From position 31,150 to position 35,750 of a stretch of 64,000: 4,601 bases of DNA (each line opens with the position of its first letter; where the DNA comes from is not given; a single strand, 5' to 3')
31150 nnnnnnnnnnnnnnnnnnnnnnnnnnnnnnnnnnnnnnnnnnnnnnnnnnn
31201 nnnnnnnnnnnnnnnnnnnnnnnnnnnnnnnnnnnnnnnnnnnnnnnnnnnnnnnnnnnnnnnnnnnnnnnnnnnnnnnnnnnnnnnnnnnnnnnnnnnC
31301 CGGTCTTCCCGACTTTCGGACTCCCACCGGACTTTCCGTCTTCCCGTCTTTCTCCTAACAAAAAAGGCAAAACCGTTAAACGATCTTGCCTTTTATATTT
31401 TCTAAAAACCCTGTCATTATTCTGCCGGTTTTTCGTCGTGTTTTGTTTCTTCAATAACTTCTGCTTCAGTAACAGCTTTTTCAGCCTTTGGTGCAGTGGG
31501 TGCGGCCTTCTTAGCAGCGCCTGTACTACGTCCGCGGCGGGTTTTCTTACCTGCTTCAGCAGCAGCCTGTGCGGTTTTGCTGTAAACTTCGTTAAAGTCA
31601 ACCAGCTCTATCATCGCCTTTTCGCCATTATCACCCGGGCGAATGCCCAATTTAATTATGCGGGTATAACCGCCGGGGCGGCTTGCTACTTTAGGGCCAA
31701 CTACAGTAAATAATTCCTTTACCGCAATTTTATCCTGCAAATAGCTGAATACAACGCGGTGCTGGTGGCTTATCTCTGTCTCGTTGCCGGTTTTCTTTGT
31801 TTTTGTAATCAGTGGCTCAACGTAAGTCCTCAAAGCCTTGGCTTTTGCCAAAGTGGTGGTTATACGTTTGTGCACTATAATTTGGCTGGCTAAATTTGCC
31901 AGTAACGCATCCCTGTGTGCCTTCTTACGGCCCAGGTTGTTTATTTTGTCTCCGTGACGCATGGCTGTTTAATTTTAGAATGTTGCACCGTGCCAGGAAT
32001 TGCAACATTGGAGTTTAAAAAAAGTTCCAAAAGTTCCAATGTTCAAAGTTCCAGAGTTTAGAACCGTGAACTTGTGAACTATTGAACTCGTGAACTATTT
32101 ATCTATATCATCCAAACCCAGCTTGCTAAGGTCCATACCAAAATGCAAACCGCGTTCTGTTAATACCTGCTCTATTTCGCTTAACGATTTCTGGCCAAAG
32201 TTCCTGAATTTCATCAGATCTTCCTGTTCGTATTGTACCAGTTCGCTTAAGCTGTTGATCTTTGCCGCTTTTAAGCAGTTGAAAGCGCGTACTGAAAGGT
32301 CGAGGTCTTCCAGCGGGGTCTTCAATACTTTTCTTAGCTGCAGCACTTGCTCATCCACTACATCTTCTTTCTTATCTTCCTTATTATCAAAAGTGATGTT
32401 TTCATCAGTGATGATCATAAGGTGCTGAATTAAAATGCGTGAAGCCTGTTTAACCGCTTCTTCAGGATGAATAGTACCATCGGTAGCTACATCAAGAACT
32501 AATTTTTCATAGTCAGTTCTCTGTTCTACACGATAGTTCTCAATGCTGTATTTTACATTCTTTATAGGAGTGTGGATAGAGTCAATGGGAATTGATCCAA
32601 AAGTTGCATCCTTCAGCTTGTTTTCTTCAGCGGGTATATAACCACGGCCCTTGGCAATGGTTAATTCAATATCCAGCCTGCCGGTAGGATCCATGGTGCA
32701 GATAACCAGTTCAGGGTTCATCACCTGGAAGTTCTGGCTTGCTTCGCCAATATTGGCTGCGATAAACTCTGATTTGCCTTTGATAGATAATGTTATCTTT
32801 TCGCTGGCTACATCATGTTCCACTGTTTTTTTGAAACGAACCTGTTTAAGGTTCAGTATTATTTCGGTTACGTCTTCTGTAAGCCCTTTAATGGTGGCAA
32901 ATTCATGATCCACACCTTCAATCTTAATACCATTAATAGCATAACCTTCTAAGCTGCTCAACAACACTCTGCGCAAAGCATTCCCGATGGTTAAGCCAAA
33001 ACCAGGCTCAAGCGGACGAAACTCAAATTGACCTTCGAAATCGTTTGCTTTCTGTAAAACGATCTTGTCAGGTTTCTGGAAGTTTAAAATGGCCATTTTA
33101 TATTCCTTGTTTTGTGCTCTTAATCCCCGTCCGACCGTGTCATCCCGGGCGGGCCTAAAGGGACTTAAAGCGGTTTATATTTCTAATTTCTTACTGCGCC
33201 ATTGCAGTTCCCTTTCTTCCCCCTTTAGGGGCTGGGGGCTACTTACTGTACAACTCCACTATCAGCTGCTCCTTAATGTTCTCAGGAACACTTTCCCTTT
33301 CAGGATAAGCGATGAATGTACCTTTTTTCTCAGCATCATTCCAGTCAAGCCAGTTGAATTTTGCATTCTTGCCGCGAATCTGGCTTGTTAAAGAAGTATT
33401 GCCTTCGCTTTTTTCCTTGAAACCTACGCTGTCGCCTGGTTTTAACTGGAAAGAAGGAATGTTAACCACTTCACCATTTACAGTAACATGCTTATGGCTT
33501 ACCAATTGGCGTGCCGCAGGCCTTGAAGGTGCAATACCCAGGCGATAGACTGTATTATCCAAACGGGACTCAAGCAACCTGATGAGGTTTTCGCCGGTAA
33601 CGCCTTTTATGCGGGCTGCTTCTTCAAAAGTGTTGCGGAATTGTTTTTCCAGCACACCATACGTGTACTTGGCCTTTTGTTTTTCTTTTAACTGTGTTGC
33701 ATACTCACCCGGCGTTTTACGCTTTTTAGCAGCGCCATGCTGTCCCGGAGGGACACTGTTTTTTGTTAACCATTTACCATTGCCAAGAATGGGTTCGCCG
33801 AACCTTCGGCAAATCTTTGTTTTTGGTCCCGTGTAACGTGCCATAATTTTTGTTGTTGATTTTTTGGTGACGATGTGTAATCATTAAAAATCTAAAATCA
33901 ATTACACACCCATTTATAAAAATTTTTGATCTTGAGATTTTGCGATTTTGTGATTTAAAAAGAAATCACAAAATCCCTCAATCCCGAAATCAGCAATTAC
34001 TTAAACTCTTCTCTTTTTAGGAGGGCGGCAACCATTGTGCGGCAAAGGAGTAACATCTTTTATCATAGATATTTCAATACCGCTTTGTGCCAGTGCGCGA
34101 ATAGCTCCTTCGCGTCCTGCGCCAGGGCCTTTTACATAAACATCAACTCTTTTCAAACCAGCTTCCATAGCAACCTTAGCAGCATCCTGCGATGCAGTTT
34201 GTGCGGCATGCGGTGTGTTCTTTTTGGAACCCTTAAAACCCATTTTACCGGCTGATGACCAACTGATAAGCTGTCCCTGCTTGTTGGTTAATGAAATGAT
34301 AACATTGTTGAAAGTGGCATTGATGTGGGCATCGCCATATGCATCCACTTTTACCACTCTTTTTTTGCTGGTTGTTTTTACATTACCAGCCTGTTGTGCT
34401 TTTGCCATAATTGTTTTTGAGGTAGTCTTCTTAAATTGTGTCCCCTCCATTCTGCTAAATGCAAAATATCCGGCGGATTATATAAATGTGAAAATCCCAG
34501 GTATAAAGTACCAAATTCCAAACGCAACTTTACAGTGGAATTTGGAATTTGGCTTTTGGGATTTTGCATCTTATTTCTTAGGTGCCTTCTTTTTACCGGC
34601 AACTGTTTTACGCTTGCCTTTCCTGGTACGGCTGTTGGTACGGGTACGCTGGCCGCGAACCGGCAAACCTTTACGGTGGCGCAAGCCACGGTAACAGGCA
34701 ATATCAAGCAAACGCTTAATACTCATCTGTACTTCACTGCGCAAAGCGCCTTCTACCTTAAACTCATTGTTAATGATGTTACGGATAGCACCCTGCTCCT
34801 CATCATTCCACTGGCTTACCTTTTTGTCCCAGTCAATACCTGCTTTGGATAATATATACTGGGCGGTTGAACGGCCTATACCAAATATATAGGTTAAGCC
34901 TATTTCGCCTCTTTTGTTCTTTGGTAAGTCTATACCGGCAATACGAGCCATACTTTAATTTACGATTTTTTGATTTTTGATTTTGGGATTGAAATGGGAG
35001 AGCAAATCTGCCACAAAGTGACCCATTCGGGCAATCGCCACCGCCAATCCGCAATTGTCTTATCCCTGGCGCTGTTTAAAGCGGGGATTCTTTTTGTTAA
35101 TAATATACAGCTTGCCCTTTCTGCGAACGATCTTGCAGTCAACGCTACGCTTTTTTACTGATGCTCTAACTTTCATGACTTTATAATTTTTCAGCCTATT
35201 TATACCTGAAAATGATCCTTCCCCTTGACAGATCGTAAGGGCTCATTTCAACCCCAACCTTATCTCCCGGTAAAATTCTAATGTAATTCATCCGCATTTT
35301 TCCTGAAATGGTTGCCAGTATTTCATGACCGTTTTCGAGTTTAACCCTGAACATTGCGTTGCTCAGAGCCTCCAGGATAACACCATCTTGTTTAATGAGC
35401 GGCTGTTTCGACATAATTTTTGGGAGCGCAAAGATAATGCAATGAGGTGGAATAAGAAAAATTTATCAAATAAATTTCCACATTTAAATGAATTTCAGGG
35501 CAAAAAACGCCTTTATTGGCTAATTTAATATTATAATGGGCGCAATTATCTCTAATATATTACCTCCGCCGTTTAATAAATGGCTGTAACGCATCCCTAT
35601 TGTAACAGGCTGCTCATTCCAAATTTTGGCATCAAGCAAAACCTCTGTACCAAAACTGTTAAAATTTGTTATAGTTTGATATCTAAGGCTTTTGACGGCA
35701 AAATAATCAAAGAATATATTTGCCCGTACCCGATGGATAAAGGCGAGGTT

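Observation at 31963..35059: Every spacer of the infA-rpmJ-rpsM-rpsK-rpsD-rpoA-rplQ block is expanded to 108-162 bp by hairpin repeats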

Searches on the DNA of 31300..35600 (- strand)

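Call 4: search_rna_families(source=window, start=31300, end=35600, threshold=evalue, max_evalue=10, show_alignments=4)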
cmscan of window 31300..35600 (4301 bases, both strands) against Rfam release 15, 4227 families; matches with E-value up to 10: 15.
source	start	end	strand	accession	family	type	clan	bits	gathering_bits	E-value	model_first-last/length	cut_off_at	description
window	33919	34000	-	RF03634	mir-3524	Gene; miRNA;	-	29.8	99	0.0014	1-84/84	no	mir-3524 microRNA precursor family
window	33922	33997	+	RF03634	mir-3524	Gene; miRNA;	-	26.5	99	0.013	1-84/84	no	mir-3524 microRNA precursor family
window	33932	33988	-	RF04172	MIR8675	Gene; miRNA;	-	24.7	90.8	0.17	1-95/95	no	MIR8675 microRNA precursor family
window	33923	33996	+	RF04239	mir-4679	Gene; miRNA;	-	23.5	88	0.37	1-75/75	no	mir-4679 microRNA precursor family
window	31354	31411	-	RF02056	STnc390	Gene; sRNA;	-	23.4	50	0.084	1-60/60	no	Salmonella sRNA STnc390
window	33923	33996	-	RF04239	mir-4679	Gene; miRNA;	-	23.1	88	0.5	1-75/75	no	mir-4679 microRNA precursor family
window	33925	33992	-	RF03566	mir-4875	Gene; miRNA;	-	21.1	90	0.98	1-73/73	no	mir-4875 microRNA precursor family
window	33921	33998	+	RF01061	mir-548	Gene; miRNA;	-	21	90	1.6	1-84/84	no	mir-548 microRNA precursor family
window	33917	34001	+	RF00053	mir-7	Gene; miRNA;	-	20.8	51.8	0.88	1-91/91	no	mir-7 microRNA precursor family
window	33917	34002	-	RF03594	mir-3817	Gene; miRNA;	-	20.6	90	1.7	1-89/89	no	mir-3817 microRNA precursor family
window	33922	33989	-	RF03567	MIR8024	Gene; miRNA;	-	20.6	57.3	1.7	1-86/86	no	MIR8024 microRNA precursor family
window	33823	33991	-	RF02792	sRNA162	Gene; antisense;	-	20.6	78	1.8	1-190/190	no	Archaeal Small RNA 162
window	34919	35009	-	RF00140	Alpha_RBS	Cis-reg;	-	20.3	38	0.14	1-110/110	no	Alpha operon ribosome binding site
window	33920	33992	-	RF00642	mir-23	Gene; miRNA;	-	18.8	52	2.4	1-73/73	no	mir-23 microRNA precursor family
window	31993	32055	-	RF00254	mir-16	Gene; miRNA;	CL00085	18.3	36.5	2.9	1-82/82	no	mir-16 microRNA precursor family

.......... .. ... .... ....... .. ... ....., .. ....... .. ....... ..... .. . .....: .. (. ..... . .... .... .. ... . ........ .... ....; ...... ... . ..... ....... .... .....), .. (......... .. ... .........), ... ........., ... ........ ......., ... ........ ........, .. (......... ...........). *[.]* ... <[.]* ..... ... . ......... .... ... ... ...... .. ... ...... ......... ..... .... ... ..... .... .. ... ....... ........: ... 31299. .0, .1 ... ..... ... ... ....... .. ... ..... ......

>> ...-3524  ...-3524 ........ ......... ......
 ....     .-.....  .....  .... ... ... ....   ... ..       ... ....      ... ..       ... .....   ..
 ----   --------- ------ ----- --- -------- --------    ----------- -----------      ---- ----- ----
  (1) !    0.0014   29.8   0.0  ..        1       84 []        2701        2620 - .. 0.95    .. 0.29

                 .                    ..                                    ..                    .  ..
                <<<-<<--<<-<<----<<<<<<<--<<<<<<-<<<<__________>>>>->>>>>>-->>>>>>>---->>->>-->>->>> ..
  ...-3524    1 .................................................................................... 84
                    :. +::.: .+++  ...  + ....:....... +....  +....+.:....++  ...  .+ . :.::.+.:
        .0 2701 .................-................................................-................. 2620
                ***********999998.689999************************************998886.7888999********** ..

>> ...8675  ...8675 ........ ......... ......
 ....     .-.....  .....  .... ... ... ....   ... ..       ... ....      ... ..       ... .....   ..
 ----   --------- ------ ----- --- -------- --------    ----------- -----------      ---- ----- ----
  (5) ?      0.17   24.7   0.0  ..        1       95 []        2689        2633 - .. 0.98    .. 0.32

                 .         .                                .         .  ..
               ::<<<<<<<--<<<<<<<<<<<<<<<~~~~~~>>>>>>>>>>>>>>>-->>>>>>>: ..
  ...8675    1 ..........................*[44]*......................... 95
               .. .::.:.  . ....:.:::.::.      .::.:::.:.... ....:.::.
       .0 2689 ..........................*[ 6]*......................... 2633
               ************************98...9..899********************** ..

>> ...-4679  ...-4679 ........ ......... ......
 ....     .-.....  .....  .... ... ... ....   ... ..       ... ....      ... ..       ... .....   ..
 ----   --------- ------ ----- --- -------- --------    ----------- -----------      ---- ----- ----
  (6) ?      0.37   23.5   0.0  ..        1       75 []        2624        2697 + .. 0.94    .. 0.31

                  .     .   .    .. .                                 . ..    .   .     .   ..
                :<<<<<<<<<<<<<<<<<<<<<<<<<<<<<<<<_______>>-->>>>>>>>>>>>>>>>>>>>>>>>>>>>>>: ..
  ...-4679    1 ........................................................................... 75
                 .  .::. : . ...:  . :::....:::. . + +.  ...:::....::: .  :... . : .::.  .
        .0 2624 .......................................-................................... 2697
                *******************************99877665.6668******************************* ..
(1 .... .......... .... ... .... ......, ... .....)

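Call 22: search_rna_families(sources=[L001, L003, L007, L017, L027, L045, L060, L068], threshold=evalue, max_evalue=5)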
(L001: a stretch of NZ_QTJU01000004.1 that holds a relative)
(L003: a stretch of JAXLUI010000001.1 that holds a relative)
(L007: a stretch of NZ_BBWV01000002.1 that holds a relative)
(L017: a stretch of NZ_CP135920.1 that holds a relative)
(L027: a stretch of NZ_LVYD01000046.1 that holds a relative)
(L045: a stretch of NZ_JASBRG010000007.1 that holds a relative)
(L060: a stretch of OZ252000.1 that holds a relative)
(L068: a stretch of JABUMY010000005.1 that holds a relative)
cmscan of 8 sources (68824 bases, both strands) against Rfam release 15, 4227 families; matches with E-value up to 5: 26.
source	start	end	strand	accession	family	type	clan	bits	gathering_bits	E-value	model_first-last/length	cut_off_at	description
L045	2244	2356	+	RF04069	MIR6135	Gene; miRNA;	-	33.3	99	0.083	1-122/122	no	MIR6135 microRNA precursor family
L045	6249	6369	+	RF02053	STnc430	Gene; sRNA;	-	32.5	47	0.33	1-162/162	no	Enterobacterial sRNA STnc430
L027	3851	3923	-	RF01061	mir-548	Gene; miRNA;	-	31.8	90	0.037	1-84/84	no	mir-548 microRNA precursor family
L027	3858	3915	+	RF01061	mir-548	Gene; miRNA;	-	31.3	90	0.051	1-84/84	no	mir-548 microRNA precursor family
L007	6248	6330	+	RF00558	L20_leader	Cis-reg; leader;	-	30.1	58.7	0.072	1-127/127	no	Ribosomal protein L20 leader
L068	7527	7640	-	RF00121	MicC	Gene; sRNA;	-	29.4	90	3.1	1-123/123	no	MicC RNA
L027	3857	3914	-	RF04127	MIR8007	Gene; miRNA;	-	29.2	195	0.18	1-226/226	no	MIR8007 microRNA precursor family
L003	3850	3976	+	RF01454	RCNMV_5UTR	Cis-reg;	-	29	75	0.41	1-123/123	no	5'UTR enhancer element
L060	3844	3939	-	RF00672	mir-190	Gene; miRNA;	CL00089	28.7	48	0.3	1-78/78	no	mir-190 microRNA precursor family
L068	1456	1606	+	RF02859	Arrc11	Gene; sRNA;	-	28.5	52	1.4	1-175/175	no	Actinobacillus sRNA 11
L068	1505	1575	-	RF01730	Termite-leu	Cis-reg;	-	28.4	51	0.051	1-78/78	no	Termite-leu RNA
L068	1511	1599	-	RF02053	STnc430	Gene; sRNA;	-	28.1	47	2.7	1-162/162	no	Enterobacterial sRNA STnc430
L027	3250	3320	+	RF00931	mir-879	Gene; miRNA;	-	27.4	90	0.19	1-74/74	no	mir-879 microRNA precursor family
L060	2821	2929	+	RF00140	Alpha_RBS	Cis-reg;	-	25.6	38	0.088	1-110/110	no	Alpha operon ribosome binding site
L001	7721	7815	+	RF00506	Thr_leader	Cis-reg; leader;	-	25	55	2.2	1-118/118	no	Threonine operon leader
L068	2724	2790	+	RF00140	Alpha_RBS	Cis-reg;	-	25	38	0.13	1-110/110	no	Alpha operon ribosome binding site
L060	3272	3325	-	RF03709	MIR1878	Gene; miRNA;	-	24.4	70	3.8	1-100/100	no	MIR1878 microRNA precursor family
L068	4614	4685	+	RF00931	mir-879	Gene; miRNA;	-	24.3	90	1.4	8-67/74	no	mir-879 microRNA precursor family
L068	1517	1569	-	RF00512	Leu_leader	Cis-reg; leader;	-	24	50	1.3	1-148/148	no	Leucine operon leader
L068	2652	2708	-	RF00630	P26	Gene;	-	22.7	36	2.5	1-66/66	no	Pseudomonas sRNA P26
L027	7617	7673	+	RF02837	anti-hemB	Gene; sRNA;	-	22.4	49.5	0.74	1-81/81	no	Burkholderia RNA 7 (anti-hemB)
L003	2854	2937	+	RF00140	Alpha_RBS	Cis-reg;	-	21.3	38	1.2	1-110/110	no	Alpha operon ribosome binding site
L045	2868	2950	+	RF00140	Alpha_RBS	Cis-reg;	-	21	38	1.4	1-110/110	no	Alpha operon ribosome binding site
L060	2039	2259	-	RF02986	FuFi-1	Gene; sRNA;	-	20.9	59.6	2.8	1-175/175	no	FuFi-1 RNA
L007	2940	3014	+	RF00140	Alpha_RBS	Cis-reg;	-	19.9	38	3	1-110/110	no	Alpha operon ribosome binding site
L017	2799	2885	+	RF00140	Alpha_RBS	Cis-reg;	-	19.9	38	3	1-110/110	no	Alpha operon ribosome binding site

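Call 47: build_rna_model(alignment_id=A4, structure=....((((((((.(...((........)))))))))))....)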
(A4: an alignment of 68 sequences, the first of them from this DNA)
Model R1 built from alignment A4 (68 sequences, 42 columns); structure: as given.
model positions 38; base pairs 11; branch points 0; effective number of sequences 68; information 1.201 bits per position. Calibrated on 0.2 Mb of random sequence (short: E-values are rough).
structure used (alignment columns):
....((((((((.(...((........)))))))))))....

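Call 48: build_rna_model(alignment_id=A2, structure=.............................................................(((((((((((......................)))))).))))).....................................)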
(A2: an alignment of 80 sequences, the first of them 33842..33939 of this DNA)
Model R2 built from alignment A2 (80 sequences, 143 columns); structure: as given.
model positions 98; base pairs 11; branch points 0; effective number of sequences 6.06; information 0.59 bits per position. Calibrated on 0.2 Mb of random sequence (short: E-values are rough).
structure used (alignment columns):
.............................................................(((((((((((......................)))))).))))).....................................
